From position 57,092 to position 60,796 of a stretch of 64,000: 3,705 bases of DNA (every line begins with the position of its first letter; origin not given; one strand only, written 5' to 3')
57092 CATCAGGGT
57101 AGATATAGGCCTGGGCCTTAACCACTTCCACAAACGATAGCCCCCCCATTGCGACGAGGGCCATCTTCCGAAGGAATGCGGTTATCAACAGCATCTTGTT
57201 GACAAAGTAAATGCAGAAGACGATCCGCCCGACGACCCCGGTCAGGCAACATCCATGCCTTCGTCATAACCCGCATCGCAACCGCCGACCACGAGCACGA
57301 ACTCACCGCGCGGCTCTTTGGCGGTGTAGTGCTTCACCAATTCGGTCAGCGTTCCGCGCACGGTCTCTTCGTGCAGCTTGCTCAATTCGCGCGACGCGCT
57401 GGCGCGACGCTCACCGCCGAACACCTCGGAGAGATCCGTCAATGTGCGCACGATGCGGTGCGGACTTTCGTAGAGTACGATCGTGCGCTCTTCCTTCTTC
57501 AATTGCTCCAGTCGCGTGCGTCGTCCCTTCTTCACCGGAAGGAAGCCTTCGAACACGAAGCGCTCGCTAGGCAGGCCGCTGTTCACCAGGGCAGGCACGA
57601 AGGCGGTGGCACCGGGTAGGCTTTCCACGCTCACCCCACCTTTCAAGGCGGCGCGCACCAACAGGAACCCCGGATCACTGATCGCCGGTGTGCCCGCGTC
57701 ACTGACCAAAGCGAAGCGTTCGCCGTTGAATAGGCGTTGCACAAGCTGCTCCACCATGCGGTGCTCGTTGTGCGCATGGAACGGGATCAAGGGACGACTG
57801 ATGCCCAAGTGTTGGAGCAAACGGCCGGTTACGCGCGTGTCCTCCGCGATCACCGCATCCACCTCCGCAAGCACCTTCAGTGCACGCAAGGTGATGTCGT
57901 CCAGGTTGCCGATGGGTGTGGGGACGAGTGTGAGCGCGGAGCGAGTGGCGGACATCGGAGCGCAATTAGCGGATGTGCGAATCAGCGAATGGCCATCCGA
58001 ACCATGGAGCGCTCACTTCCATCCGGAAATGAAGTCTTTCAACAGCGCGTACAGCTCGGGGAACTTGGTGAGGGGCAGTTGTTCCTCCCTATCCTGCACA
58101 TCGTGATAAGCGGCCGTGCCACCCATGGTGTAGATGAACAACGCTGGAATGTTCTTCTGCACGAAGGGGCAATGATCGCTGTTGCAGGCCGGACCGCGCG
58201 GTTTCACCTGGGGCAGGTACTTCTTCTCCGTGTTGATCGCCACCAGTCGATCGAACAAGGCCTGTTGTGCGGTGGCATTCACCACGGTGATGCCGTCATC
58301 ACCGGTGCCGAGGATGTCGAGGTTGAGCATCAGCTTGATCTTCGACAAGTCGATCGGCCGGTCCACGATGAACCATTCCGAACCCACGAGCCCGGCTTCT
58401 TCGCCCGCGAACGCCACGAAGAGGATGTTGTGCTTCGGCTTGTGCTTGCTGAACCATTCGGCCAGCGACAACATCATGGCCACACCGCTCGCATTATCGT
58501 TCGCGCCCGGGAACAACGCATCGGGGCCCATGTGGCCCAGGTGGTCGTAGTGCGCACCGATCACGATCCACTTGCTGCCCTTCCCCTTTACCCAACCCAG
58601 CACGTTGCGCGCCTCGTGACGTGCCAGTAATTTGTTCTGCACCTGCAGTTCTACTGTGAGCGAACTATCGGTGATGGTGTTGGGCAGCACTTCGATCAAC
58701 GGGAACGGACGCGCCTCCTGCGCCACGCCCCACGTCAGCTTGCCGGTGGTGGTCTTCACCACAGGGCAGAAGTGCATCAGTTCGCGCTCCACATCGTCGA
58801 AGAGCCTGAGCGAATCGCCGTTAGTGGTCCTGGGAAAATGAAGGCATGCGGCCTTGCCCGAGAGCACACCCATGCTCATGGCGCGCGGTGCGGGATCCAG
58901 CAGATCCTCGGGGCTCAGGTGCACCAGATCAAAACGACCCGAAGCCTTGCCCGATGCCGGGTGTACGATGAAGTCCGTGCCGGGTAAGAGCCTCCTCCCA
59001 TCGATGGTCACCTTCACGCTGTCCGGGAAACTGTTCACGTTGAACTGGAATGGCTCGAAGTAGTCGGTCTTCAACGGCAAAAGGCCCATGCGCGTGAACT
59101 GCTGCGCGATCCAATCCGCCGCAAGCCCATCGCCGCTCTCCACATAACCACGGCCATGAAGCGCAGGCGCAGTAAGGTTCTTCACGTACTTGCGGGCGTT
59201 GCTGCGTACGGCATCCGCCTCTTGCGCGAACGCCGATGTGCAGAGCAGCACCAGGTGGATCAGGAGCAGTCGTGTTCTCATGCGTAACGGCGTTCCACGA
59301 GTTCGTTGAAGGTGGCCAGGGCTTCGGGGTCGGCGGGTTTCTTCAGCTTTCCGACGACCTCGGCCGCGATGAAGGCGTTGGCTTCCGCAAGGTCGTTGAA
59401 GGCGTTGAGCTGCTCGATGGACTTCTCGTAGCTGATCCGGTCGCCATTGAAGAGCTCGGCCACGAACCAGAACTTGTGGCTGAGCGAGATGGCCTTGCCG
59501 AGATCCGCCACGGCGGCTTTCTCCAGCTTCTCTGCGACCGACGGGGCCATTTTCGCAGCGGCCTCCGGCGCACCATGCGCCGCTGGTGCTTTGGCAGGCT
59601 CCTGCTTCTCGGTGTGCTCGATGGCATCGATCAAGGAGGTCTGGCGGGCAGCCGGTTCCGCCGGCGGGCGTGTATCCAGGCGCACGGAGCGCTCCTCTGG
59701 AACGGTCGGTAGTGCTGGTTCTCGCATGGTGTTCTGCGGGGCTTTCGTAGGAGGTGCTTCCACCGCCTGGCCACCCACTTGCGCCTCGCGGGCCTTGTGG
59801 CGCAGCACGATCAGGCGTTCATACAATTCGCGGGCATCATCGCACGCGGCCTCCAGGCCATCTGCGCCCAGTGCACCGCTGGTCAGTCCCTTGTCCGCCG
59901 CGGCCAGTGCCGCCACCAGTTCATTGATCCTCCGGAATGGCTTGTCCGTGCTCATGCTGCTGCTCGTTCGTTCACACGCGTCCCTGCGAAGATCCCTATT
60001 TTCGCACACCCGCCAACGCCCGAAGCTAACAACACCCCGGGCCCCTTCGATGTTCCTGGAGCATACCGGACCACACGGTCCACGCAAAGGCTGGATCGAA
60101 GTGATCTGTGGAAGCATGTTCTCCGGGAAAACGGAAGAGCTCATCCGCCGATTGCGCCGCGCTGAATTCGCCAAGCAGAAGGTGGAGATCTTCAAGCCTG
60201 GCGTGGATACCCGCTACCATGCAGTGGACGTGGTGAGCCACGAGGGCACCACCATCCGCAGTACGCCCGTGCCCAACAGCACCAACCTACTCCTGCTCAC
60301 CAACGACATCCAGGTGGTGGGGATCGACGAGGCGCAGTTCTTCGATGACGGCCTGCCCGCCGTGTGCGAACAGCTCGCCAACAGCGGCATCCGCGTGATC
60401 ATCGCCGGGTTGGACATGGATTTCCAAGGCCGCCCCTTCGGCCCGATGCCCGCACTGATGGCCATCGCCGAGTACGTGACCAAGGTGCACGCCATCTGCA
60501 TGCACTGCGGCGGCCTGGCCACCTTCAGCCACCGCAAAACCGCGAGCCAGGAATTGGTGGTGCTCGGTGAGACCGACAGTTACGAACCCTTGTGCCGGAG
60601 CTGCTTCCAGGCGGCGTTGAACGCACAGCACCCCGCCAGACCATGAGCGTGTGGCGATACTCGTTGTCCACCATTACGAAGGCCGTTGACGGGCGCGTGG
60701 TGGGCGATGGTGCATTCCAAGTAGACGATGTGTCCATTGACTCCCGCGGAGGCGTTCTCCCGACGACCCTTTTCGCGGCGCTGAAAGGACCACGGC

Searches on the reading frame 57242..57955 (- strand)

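Call 97: search_protein_families(library=pfam, proteins=[window:57242-57955:-], max_evalue=0.001)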
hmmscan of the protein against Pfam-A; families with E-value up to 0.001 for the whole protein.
window:57242-57955:- (237 aa): 1 family
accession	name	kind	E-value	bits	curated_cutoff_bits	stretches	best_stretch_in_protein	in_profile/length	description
PF00590.25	TP_methylase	-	3.6e-32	112.5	27.8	1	8-206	2-211/212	Tetrapyrrole (Corrin/Porphyrin) Methylases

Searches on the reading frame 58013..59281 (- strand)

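Call 97: search_protein_families(library=pfam, proteins=[window:58013-59281:-], max_evalue=0.001)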
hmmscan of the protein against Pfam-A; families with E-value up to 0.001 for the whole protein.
window:58013-59281:- (422 aa): 4 families
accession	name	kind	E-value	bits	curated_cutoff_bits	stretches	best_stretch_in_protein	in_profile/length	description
PF04389.22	Peptidase_M28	-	2.3e-37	129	21.3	1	226-409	1-184/193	Peptidase family M28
PF01546.33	Peptidase_M20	-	1.4e-05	25.6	24.6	1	258-353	31-113/206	Peptidase family M20/M25/M40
PF16254.10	DUF4910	-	0.0002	20.7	26.6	1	260-350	83-169/247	Domain of unknown function (DUF4910)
PF05343.19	Peptidase_M42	-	0.00076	19.1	23.2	0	261-304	133-176/292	M42 glutamyl aminopeptidase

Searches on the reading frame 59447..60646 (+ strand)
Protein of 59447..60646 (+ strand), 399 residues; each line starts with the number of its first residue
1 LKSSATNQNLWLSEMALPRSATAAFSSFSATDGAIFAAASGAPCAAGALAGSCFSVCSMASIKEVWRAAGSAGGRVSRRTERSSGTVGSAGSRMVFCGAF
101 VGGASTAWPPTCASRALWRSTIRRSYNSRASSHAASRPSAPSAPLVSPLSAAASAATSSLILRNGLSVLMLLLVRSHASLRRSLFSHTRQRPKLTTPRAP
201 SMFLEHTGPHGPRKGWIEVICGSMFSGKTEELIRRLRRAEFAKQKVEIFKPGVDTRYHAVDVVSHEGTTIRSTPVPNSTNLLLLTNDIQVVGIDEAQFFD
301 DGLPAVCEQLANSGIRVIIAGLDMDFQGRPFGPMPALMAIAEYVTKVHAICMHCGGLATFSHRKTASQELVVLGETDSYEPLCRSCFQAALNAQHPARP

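Call 105: search_protein_families(library=ncbifam, proteins=[window:59447-60646:+], max_evalue=0.00001)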
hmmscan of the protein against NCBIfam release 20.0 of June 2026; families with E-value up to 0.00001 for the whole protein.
window:59447-60646:+ (399 aa): 3 families
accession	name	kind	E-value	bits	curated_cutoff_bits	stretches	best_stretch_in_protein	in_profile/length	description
NF003296.0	PRK04296.1-1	equivalog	5.6e-77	258.2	183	1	213-391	6-191/195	thymidine kinase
NF003300.0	PRK04296.1-5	equivalog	7.7e-18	65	195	1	222-392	9-192/194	thymidine kinase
NF003299.0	PRK04296.1-4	equivalog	2e-14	53.9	284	1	222-389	9-186/191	thymidine kinase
